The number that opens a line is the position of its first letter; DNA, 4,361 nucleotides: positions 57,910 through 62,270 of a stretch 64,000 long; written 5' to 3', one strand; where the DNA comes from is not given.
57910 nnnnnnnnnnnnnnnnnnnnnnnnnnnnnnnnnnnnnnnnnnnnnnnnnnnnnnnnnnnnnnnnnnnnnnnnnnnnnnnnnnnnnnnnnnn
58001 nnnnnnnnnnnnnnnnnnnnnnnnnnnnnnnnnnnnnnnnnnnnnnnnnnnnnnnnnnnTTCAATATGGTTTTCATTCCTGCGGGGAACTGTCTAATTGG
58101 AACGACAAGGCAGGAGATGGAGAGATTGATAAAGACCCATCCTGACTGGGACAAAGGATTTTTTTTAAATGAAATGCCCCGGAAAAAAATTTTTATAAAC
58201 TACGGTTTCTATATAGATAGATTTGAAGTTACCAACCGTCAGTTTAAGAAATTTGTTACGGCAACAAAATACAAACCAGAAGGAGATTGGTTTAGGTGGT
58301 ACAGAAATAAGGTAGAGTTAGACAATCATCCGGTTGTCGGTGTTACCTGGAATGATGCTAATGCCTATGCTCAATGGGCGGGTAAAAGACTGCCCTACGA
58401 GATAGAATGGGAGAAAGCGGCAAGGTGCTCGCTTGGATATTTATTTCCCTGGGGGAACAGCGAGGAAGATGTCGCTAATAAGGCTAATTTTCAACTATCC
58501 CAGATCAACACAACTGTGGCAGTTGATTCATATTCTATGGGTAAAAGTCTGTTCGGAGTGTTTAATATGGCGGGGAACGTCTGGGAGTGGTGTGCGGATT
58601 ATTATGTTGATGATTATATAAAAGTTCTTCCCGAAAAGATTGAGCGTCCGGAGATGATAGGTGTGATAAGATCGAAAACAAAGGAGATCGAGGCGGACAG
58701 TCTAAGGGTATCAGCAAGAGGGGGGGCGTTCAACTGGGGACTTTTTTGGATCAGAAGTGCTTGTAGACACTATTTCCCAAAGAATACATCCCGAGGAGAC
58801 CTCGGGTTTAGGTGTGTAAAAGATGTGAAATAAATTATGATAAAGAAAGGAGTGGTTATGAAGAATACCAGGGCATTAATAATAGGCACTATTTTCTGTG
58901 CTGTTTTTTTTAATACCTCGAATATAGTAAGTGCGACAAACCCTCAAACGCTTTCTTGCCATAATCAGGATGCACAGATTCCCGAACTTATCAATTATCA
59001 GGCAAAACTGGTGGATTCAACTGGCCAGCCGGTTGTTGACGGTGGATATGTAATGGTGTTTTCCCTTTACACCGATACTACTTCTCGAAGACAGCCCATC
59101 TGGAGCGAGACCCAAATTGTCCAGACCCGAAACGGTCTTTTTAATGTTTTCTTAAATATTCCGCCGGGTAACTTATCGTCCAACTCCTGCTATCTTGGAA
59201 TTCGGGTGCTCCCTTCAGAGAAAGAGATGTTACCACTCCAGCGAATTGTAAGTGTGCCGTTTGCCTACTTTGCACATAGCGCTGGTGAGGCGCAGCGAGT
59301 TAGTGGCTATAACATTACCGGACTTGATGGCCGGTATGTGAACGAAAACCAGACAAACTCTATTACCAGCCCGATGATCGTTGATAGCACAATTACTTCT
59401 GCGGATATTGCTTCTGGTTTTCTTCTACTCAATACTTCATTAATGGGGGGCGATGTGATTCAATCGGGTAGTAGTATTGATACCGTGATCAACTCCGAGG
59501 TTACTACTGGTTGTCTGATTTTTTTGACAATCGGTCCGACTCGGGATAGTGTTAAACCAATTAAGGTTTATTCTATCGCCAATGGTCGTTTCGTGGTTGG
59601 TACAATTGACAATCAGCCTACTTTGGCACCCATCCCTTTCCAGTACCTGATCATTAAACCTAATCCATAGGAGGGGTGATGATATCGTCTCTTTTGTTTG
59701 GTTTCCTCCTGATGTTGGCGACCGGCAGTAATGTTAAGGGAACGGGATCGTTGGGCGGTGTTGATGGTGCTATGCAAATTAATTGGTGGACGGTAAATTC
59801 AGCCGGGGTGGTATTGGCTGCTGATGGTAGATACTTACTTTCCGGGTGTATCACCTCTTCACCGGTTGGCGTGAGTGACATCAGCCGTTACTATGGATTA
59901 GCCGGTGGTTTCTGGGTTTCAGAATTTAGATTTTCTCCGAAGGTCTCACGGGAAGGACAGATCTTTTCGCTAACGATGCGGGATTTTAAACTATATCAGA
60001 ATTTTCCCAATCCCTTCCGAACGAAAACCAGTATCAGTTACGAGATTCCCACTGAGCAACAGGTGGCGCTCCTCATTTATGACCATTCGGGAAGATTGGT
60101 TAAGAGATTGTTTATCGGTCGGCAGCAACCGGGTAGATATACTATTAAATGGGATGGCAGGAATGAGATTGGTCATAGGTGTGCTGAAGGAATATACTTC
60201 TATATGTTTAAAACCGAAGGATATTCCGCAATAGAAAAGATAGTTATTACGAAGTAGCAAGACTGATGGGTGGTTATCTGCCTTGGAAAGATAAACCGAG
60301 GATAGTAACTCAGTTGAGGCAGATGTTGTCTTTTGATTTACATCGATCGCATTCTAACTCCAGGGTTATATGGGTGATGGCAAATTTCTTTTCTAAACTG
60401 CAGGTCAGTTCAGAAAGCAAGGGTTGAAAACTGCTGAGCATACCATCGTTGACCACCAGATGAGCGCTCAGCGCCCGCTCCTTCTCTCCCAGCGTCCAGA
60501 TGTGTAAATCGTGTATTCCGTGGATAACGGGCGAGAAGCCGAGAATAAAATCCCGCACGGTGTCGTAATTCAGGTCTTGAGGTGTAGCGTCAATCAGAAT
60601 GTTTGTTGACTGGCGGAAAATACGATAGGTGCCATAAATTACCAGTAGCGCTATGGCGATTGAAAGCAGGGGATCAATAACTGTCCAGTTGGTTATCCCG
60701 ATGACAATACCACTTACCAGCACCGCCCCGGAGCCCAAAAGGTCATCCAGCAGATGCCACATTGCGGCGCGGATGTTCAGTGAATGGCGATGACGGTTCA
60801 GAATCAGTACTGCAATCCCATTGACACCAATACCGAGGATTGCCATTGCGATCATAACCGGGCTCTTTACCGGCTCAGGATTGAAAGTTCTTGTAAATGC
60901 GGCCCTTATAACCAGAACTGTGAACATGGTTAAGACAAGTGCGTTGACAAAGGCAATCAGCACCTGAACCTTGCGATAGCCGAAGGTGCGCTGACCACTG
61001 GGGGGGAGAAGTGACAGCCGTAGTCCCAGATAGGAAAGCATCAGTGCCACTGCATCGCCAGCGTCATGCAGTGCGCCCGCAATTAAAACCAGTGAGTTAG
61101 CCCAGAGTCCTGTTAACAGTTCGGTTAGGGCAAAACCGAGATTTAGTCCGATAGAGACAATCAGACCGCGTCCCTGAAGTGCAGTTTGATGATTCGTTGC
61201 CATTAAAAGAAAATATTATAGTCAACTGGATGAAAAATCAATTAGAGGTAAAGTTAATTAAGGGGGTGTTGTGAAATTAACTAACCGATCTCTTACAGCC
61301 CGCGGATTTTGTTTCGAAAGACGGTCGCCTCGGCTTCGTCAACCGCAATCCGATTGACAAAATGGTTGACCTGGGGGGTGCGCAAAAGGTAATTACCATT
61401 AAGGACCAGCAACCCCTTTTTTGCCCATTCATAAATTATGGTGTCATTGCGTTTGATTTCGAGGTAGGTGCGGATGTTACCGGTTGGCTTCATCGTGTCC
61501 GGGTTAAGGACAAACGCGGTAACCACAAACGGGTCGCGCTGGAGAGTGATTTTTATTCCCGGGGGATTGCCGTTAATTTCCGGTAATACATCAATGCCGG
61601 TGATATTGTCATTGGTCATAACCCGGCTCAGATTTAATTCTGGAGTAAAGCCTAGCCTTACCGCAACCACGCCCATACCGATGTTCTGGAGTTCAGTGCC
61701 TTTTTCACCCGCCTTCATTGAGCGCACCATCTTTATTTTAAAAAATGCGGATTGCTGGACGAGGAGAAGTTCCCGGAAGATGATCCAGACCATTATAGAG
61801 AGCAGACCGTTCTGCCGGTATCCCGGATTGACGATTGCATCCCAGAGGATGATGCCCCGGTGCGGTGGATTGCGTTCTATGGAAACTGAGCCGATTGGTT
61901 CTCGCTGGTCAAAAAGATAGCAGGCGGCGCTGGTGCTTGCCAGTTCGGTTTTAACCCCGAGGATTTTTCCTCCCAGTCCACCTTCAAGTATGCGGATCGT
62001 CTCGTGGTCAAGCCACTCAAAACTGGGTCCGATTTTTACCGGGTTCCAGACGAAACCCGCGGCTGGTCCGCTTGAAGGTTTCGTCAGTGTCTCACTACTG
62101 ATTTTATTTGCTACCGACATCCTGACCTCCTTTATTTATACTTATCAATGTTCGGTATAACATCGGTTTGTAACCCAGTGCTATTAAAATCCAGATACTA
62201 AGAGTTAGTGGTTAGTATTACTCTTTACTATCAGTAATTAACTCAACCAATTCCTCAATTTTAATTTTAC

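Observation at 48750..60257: Ten-ORF membrane-anchored FHA / PP2C / dual Hanks-kinase / PEGA / PASTA-FGE operon ending in secreted T9SS-type cargo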

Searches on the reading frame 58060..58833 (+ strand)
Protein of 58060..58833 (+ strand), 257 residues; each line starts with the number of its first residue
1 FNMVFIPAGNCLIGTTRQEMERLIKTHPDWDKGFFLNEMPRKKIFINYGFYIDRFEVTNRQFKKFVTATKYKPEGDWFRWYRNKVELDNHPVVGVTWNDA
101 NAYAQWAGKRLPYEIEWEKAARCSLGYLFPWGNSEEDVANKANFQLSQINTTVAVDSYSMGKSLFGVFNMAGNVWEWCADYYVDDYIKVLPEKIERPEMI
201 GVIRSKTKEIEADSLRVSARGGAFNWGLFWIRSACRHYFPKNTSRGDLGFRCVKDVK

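Call 22: search_solved_structures(query=window:58060-58833:+, show_alignments=3)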
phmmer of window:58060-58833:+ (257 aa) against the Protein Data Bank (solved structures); distinct sequences matched with E-value up to 0.001: 28.
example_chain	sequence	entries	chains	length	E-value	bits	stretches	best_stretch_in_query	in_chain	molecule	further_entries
5nxl_A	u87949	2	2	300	1.4e-25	93.1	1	87-187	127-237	Non-specific serine/threonine protein kinase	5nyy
6s07_A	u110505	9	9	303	1.5e-25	93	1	87-187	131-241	Formylglycine-generating enzyme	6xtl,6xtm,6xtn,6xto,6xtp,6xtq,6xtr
2aft_X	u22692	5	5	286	1.3e-22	83.4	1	88-255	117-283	Sulfatase modifying factor 1 | Sulfatase-modifying factor 1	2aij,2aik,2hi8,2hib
2afy_X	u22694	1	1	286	1.8e-22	82.9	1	88-253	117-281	Sulfatase modifying factor 1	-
2aii_X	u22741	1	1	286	2.5e-22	82.4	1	88-186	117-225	Sulfatase modifying factor 1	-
31dc_A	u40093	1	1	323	2.6e-22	82.4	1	88-255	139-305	Formylglycine-generating enzyme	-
1y1e_X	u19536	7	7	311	2.8e-22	82.3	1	88-186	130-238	C-alpha-formyglycine-generating enzyme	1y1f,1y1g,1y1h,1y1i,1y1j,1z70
5ssy_A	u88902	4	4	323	3.8e-22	81.8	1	88-186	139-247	Formylglycine-generating enzyme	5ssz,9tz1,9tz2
5ssx_A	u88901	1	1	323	9.5e-22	80.5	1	88-186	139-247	Formylglycine-generating enzyme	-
6muj_A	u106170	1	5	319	1.5e-21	79.9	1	88-255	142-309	Formylglycine-generating enzyme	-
2q17_A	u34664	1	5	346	1.6e-21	79.8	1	88-255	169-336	formylglycine generating enzyme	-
8aru_A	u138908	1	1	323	2.2e-21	79.3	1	88-186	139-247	Formylglycine-generating enzyme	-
7ml6_A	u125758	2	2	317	5.2e-20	74.8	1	87-137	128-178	CalU17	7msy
6vqp_A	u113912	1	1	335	8.5e-20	74.1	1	87-137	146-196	CalU17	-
1y4j_A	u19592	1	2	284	3.9e-19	72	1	89-182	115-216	Sulfatase modifying factor 2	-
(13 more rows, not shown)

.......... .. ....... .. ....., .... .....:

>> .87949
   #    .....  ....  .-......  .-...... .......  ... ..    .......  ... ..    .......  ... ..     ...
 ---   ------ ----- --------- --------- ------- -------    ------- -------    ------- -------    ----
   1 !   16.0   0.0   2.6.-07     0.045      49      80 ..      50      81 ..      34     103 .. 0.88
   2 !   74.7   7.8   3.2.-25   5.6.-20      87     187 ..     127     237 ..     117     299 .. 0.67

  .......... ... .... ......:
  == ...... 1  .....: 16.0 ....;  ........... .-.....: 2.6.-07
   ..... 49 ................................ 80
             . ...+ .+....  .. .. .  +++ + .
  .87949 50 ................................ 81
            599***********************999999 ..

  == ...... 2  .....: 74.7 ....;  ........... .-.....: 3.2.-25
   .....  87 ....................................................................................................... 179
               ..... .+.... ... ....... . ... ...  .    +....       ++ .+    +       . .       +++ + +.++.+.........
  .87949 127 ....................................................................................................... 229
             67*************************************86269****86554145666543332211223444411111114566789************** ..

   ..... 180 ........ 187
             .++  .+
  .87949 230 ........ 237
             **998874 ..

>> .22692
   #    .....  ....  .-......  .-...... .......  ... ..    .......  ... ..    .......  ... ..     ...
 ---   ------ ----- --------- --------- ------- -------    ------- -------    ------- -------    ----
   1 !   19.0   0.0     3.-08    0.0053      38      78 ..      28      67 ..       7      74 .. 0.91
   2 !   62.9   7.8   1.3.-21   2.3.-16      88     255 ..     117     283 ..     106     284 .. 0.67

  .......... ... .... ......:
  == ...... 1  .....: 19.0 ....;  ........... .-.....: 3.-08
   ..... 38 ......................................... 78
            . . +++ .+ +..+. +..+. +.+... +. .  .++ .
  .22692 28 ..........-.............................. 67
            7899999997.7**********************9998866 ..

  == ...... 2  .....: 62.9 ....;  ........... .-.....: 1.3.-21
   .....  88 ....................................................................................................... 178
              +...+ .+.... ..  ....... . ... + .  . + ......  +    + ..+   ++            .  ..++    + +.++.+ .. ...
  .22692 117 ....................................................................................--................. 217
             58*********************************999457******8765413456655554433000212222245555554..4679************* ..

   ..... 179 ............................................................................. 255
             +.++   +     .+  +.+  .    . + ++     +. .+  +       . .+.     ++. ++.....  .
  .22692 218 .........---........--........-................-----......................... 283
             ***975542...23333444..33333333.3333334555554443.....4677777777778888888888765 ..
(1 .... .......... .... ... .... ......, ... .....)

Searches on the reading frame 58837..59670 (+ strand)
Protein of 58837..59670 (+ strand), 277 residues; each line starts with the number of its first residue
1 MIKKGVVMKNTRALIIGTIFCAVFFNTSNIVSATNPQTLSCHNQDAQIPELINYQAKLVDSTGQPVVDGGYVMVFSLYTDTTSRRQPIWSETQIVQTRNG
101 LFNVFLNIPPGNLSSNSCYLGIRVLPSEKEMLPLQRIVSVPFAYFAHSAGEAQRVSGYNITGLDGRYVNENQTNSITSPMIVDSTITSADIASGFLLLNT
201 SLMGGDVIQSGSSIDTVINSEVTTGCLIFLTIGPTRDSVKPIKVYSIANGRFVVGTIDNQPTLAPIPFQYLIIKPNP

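Call 4: search_protein_families(library=pfam, proteins=[window:58837-59670:+], max_evalue=0.01)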
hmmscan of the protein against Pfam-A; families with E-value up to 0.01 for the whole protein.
window:58837-59670:+ (277 aa): 0 families

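Call 36: search_protein_families(library=ncbifam, proteins=[window:58837-59670:+], max_evalue=0.01)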
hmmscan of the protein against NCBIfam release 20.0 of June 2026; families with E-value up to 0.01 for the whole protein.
window:58837-59670:+ (277 aa): 1 family
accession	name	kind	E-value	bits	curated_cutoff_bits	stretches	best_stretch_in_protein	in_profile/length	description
NF053851.1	Bdello_MAT_N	subfamily_domain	0.0035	17.2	60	0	129-151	126-148/162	mosaic adhesive trimer family chimeric fiber protein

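Call 37: search_protein_families(library=pfam, proteins=[window:58837-59670:+], max_evalue=1)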
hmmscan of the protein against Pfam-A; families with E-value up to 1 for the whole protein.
window:58837-59670:+ (277 aa): 0 families

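Call 67: search_solved_structures(query=A5, max_evalue=1)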
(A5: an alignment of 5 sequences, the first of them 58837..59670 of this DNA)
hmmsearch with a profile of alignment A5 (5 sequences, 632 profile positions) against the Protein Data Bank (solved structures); distinct sequences matched with E-value up to 1: 0.

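Call 68: search_protein_families(library=phrogs, proteins=[window:58837-59670:+], max_evalue=0.01)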
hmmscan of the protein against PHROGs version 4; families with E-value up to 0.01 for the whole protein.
window:58837-59670:+ (277 aa): 0 families

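Call 77: search_protein_families(library=padloc, proteins=[window:58837-59670:+], max_evalue=0.001)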
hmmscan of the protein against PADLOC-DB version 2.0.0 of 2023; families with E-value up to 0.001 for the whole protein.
window:58837-59670:+ (277 aa): 0 families

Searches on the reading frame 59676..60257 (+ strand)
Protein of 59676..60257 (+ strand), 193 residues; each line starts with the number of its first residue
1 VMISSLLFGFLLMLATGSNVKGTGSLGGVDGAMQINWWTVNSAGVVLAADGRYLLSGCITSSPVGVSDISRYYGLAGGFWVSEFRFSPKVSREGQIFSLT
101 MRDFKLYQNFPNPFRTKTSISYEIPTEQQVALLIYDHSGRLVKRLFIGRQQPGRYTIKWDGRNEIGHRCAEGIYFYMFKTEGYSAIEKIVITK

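Call 4: search_protein_families(library=pfam, proteins=[window:59676-60257:+], max_evalue=0.01)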
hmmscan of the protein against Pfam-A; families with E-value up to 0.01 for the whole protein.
window:59676-60257:+ (193 aa): 3 families
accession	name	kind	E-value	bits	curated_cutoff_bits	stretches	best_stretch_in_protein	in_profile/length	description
PF13860.13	FlgD_ig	-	6.2e-12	45.8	27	1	128-174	23-69/79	FlgD Ig-like domain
PF18962.6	Por_Secre_tail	-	4.9e-06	27.2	27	1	110-191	2-75/75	Secretion system C-terminal sorting domain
PF13585.12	CHU_C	-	0.00016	22.2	27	1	127-181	26-73/86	CHU_C Type IX secretion signal domain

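Call 36: search_protein_families(library=ncbifam, proteins=[window:59676-60257:+], max_evalue=0.01)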
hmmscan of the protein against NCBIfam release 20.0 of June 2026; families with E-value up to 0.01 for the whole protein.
window:59676-60257:+ (193 aa): 9 families
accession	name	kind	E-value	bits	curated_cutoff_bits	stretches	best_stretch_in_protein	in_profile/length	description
TIGR04183.1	Por_Secre_tail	domain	1.1e-08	34.9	23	1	110-191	2-71/72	T9SS type A sorting domain-containing protein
NF005176.1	PRK06655.1-1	equivalog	1.8e-08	34.5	230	1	125-176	94-145/197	flagellar hook assembly protein FlgD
NF033707.1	T9SS_sortase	equivalog_domain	3e-07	28.5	420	1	107-181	999-1078/1095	type IX secretion system sortase PorU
NF009276.0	PRK12633.1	equivalog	2e-06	27.7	383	1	115-175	115-176/234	flagellar basal body rod modification protein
NF038113.1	T9SSA_dep_M36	equivalog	5.8e-05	21.4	885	1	82-191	769-868/869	T9SS-dependent M36 family metallopeptidase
NF052323.1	T9SSA_dep_M6i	equivalog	0.00012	20.2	600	1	107-177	959-1023/1043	T9SS-dependent M6-like inactivated metalloprotease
NF009452.0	PRK12812.1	equivalog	0.00067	19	258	1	127-175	151-201/289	flagellar basal body rod modification protein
NF009277.0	PRK12634.1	equivalog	0.003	17.7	333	1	129-174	123-168/221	flagellar basal body rod modification protein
NF009453.0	PRK12813.1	equivalog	0.0075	15.8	264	0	128-184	124-175/223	flagellar basal body rod modification protein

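Call 68: search_protein_families(library=phrogs, proteins=[window:59676-60257:+], max_evalue=0.01)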
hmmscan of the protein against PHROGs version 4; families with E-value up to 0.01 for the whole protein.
window:59676-60257:+ (193 aa): 0 families

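Call 77: search_protein_families(library=padloc, proteins=[window:59676-60257:+], max_evalue=0.001)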
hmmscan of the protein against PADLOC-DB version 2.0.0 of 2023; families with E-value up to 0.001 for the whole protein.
window:59676-60257:+ (193 aa): 0 families

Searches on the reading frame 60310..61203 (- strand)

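Call 8: search_protein_families(library=pfam, proteins=[window:60310-61203:-], max_evalue=0.001)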
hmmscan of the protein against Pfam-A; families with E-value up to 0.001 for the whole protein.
window:60310-61203:- (297 aa): 2 families
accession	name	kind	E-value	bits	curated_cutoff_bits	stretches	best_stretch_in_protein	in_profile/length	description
PF01545.26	Cation_efflux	-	1.5e-41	142.8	26.6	1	14-203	1-197/198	Cation efflux family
PF16916.11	ZT_dimer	-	2.6e-10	40.6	26.7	1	208-284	1-76/78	Dimerisation domain of Zinc Transporter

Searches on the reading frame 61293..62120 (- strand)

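Call 8: search_protein_families(library=pfam, proteins=[window:61293-62120:-], max_evalue=0.001)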
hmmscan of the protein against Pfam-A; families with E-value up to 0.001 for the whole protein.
window:61293-62120:- (275 aa): 0 families

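Call 37: search_protein_families(library=pfam, proteins=[window:61293-62120:-], max_evalue=1)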
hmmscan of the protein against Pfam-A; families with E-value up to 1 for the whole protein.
window:61293-62120:- (275 aa): 1 family
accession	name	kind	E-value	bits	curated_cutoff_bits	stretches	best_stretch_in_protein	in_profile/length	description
PF00583.31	Acetyltransf_1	-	0.059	14.1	20.7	1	67-112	36-82/116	Acetyltransferase (GNAT) family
